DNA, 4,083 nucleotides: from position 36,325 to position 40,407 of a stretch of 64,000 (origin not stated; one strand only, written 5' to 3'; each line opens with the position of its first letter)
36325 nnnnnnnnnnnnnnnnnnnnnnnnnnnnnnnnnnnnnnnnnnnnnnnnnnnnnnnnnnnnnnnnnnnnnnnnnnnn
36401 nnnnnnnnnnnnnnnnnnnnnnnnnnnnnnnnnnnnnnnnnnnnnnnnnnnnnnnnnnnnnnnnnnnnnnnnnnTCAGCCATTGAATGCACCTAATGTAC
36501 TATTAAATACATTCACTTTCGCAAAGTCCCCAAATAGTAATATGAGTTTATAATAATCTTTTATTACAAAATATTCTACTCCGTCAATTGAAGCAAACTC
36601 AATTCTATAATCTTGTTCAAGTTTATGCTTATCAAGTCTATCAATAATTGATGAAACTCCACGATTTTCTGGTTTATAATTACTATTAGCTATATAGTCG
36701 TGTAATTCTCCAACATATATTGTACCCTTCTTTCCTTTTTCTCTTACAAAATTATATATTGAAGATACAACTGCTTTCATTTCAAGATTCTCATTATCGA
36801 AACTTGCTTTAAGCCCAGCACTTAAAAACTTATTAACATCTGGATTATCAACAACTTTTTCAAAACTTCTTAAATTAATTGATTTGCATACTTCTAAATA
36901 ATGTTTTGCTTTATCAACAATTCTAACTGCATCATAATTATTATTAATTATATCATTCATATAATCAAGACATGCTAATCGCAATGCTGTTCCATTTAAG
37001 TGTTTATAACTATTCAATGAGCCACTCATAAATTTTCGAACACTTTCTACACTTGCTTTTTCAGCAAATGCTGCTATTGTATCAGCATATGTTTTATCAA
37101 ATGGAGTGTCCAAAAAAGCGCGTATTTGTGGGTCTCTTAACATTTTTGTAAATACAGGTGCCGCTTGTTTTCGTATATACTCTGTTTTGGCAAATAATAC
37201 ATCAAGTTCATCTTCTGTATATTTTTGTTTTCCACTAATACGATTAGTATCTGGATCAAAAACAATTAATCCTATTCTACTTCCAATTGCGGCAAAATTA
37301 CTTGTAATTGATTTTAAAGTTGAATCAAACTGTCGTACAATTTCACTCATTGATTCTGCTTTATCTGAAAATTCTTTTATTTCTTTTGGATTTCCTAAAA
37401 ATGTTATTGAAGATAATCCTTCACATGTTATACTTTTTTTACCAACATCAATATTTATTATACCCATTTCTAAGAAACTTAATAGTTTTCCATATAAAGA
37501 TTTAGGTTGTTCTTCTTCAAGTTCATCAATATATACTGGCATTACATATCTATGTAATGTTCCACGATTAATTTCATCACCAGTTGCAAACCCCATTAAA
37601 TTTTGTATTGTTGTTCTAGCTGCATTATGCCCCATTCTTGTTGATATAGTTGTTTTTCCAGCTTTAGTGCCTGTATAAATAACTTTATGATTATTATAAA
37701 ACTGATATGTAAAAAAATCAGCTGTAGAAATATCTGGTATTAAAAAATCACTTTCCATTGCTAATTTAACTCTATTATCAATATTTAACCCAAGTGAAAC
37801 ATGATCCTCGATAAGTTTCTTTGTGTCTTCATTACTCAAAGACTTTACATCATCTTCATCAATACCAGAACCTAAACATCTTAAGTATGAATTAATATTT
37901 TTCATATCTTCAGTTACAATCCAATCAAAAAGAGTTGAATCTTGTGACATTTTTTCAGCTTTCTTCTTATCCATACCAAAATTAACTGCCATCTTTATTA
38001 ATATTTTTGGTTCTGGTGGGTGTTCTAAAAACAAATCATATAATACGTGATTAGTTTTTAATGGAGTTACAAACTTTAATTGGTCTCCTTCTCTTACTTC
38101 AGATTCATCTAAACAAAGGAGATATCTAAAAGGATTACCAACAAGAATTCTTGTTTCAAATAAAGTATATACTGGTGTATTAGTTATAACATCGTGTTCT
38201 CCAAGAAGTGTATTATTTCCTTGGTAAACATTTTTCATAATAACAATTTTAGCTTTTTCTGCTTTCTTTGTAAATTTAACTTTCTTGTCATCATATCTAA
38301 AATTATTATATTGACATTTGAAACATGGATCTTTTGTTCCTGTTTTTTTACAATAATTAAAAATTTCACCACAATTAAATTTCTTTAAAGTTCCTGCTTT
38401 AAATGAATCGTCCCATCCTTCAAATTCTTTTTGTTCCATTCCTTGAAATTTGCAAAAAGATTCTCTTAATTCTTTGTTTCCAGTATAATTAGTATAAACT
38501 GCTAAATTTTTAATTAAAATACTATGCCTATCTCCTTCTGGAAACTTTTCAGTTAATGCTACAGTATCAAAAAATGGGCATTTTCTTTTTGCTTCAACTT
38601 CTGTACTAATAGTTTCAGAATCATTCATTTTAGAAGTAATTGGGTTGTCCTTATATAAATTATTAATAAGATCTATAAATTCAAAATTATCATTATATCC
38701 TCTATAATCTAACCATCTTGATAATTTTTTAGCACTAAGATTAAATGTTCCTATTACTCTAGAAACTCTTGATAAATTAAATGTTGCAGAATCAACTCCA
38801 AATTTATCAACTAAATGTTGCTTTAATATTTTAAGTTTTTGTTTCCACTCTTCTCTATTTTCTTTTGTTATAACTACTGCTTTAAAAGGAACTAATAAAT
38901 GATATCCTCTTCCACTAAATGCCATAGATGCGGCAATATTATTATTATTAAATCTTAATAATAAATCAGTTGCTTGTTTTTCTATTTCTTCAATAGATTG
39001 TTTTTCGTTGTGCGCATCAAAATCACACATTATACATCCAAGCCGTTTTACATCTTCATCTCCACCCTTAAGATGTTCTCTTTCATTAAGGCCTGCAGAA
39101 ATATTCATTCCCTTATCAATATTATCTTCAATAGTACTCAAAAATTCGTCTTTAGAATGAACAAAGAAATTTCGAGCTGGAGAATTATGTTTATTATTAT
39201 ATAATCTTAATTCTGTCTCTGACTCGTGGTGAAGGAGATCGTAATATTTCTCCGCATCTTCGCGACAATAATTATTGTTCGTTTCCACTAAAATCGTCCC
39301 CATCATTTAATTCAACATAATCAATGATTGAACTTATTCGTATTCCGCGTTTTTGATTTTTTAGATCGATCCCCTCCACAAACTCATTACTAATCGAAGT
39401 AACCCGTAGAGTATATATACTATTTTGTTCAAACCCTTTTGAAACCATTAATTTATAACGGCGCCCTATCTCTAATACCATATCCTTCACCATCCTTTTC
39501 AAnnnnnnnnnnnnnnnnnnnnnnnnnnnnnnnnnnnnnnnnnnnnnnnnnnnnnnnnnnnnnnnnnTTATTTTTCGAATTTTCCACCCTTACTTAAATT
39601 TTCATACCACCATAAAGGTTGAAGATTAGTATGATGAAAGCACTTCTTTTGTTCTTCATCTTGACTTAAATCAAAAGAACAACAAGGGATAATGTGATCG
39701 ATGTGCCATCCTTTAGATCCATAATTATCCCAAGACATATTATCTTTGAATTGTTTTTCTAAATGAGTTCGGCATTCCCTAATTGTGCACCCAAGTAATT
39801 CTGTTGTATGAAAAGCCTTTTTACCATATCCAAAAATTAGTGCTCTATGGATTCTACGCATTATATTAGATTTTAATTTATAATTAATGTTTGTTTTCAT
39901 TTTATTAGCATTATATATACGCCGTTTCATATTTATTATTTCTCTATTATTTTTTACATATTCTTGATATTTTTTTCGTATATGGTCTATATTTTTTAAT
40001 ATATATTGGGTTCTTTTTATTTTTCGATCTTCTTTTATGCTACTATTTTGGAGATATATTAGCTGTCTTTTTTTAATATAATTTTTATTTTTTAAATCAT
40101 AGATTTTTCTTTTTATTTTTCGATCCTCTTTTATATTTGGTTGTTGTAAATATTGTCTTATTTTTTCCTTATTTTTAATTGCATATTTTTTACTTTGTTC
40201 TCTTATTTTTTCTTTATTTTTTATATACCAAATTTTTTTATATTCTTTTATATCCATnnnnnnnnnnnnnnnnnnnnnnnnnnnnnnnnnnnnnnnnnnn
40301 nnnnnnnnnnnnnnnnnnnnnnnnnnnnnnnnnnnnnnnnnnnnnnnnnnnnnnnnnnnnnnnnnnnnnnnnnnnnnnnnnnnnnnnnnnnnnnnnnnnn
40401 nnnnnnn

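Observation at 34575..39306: Replication module: compact 638-aa PolB overlapping an AEP prim-pol/SF3 helicase fusion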

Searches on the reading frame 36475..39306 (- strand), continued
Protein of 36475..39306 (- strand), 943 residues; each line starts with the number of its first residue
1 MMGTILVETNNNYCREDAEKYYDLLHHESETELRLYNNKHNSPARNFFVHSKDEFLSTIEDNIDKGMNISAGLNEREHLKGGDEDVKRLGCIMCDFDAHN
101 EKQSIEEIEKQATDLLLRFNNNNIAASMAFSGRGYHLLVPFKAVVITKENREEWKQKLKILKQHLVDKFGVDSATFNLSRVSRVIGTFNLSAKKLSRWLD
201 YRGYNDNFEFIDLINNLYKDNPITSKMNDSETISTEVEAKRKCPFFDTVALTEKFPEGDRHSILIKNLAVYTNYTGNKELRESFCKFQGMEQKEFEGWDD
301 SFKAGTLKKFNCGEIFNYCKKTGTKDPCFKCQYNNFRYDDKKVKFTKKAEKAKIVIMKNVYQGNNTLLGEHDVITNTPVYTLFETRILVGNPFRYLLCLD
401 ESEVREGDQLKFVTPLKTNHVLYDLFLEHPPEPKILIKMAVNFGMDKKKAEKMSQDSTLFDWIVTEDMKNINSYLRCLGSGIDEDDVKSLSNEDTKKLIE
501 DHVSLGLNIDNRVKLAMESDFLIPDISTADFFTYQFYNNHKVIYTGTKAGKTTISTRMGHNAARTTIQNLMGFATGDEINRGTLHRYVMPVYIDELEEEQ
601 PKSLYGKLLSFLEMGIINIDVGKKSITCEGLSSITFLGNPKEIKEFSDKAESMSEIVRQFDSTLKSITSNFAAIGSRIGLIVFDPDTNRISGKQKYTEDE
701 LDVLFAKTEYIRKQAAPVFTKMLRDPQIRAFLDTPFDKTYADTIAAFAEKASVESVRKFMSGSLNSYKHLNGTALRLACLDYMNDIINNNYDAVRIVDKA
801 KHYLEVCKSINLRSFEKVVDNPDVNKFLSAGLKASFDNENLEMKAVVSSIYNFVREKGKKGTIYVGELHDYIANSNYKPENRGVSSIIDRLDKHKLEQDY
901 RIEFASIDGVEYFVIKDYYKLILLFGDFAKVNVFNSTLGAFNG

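Call 90: find_encoding_contigs(protein=P0125, flank=10000, max_places=2)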
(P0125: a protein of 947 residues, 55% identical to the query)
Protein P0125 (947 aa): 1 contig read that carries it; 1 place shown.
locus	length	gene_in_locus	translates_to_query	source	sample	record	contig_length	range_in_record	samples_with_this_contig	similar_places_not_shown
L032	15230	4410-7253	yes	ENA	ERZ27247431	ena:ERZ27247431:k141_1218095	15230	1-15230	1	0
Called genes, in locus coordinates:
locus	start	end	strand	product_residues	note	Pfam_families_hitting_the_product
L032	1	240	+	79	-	?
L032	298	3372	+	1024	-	PF03477:ATP-cone, PF13597:NRDD, PF14528:LAGLIDADG_3 (faint), PF13597:NRDD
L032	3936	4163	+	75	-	-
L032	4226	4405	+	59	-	-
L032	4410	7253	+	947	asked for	-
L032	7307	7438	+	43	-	PF12651:RHH_3 (weak)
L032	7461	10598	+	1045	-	PF00136:DNA_pol_B (faint)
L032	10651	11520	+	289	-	PF01145:Band_7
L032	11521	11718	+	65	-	-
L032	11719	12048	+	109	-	-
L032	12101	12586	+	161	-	PF05239:PRC (weak)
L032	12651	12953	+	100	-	PF01906:YbjQ_1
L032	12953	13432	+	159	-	-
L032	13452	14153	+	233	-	PF02732:ERCC4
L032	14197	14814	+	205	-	-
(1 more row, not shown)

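Call 110: find_related_loci(query=A2, collection=metagenome_contigs, flank=10000)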
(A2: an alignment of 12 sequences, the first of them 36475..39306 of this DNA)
Query A2 (943 aa) in metagenome_contigs; peptide patterns used: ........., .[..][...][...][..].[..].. (x = any residue, [..] = any of these).
128 stretches matched a pattern; 17 encode a relative of the query (tblastn E <= 1e-3); 17 distinct loci.
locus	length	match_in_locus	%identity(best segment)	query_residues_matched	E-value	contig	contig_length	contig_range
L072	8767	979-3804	95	2-943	0e+0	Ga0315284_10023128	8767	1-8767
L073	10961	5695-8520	95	2-943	0e+0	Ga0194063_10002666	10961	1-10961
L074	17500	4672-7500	91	1-943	0e+0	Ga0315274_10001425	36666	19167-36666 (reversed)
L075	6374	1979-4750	58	15-935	0e+0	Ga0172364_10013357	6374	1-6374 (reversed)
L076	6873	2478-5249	58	15-935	0e+0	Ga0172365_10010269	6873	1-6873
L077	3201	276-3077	55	7-935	0e+0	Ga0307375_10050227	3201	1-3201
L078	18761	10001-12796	55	10-937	0e+0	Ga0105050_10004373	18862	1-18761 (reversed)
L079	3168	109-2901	54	10-936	0e+0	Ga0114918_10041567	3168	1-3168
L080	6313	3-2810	48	8-940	0e+0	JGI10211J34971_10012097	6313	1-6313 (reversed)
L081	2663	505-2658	56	7-719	0e+0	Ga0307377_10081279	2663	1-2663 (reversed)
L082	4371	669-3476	45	2-934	0e+0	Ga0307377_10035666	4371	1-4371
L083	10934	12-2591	45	68-926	0e+0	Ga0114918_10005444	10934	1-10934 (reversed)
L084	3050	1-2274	47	193-939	0e+0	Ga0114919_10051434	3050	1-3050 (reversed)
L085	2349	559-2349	55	10-602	0e+0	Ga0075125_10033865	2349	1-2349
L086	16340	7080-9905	45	6-943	0e+0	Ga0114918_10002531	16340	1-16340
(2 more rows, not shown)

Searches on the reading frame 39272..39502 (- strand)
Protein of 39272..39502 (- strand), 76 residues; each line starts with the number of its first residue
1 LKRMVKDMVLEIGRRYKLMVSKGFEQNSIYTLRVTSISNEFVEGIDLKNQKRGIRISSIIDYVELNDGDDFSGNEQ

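Call 4: search_protein_families(library=pfam, proteins=[window:39272-39502:-], max_evalue=0.01)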
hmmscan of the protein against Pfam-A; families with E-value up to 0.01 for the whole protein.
window:39272-39502:- (76 aa): 0 families

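Call 6: search_protein_families(library=phrogs, proteins=[window:39272-39502:-], max_evalue=0.01)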
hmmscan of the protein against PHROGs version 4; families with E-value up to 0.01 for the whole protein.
window:39272-39502:- (76 aa): 0 families

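Call 7: search_protein_families(library=ncbifam, proteins=[window:39272-39502:-], max_evalue=0.01)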
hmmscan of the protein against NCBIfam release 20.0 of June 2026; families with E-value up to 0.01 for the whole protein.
window:39272-39502:- (76 aa): 0 families
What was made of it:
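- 39272..39502 (-): Conserved 76-aa ORF, first gene of the cassette; function unknown, possibly a small DNA-binding or accessory protein. Its stop overlaps the start of the primase-helicase gene. No Pfam, PHROG or NCBIfam hit (calls 4, 6, 7).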

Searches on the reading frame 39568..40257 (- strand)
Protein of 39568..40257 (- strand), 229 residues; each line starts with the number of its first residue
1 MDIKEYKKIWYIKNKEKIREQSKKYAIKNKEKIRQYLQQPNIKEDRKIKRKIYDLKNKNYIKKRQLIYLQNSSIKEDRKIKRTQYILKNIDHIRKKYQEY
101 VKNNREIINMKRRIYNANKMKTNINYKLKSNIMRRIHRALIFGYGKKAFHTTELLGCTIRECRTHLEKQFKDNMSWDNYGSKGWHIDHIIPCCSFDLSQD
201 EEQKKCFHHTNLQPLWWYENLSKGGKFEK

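Call 4: search_protein_families(library=pfam, proteins=[window:39568-40257:-], max_evalue=0.01)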
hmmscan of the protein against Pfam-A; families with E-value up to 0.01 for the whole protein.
window:39568-40257:- (229 aa): 0 families

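Call 6: search_protein_families(library=phrogs, proteins=[window:39568-40257:-], max_evalue=0.01)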
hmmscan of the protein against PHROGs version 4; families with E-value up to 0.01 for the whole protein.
window:39568-40257:- (229 aa): 3 families
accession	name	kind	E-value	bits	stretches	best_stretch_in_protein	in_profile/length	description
phrog_1035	-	DNA, RNA and nucleotide metabolism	2.4e-07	31.9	1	40-228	90-215/271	endonuclease VII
phrog_28061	-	unknown function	1e-05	26.9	1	173-226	5-56/62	-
phrog_17714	-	unknown function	0.0017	19.7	1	4-63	16-77/129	-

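Call 7: search_protein_families(library=ncbifam, proteins=[window:39568-40257:-], max_evalue=0.01)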
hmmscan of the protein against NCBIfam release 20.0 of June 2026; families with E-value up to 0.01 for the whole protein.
window:39568-40257:- (229 aa): 0 families
